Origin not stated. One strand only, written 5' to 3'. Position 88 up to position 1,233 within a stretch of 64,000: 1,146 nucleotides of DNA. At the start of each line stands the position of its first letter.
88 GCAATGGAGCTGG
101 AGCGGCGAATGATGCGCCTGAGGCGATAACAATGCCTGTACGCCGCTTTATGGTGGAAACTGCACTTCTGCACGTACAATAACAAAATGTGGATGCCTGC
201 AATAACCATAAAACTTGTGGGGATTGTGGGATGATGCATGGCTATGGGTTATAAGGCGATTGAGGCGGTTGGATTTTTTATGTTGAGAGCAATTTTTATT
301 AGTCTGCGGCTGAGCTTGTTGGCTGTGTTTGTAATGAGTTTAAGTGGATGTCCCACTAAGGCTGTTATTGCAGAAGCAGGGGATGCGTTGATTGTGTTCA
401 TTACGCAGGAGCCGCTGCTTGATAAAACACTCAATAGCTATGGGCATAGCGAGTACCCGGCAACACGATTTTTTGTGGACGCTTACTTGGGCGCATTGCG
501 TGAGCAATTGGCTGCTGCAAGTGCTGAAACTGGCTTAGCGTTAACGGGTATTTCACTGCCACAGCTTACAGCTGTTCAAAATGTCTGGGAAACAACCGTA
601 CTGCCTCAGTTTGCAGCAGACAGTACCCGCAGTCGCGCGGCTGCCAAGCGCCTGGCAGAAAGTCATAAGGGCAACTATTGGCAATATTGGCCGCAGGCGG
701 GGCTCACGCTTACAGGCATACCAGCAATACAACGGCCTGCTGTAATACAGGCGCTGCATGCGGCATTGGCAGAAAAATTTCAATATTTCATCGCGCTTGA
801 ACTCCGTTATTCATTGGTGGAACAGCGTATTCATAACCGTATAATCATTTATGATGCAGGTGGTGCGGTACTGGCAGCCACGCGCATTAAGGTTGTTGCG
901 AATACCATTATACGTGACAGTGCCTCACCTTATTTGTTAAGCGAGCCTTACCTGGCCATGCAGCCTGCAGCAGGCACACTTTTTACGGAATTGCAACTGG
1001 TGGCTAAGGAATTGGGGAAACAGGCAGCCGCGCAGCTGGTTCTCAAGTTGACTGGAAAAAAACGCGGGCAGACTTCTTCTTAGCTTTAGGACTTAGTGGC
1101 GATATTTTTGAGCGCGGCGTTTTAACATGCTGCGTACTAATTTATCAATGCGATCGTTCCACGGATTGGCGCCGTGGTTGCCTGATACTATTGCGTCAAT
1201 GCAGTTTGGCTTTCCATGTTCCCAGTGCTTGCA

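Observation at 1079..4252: Intact HBD-RNase H gene followed by seven head-to-tail, internally deleted copies of its own catalytic domain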

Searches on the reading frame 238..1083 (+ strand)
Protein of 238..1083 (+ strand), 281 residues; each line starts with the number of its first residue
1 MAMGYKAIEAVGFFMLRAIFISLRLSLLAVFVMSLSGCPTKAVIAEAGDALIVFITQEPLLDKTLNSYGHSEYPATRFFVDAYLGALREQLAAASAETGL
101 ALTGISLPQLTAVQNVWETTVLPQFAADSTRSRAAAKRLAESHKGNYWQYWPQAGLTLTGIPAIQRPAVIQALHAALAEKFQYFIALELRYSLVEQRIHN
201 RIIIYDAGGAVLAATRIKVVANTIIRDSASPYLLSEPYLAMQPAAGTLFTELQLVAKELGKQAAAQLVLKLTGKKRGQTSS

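Call 8: search_protein_families(library=pfam, proteins=[window:238-1083:+], max_evalue=0.01)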
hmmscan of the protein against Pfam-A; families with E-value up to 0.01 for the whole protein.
window:238-1083:+ (281 aa): 0 families

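Call 24: find_encoding_contigs(protein=window:238-1083:+, flank=8000, max_places=10)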
Protein window:238-1083:+ (281 aa): no gene with exactly this product is on record in the collection.
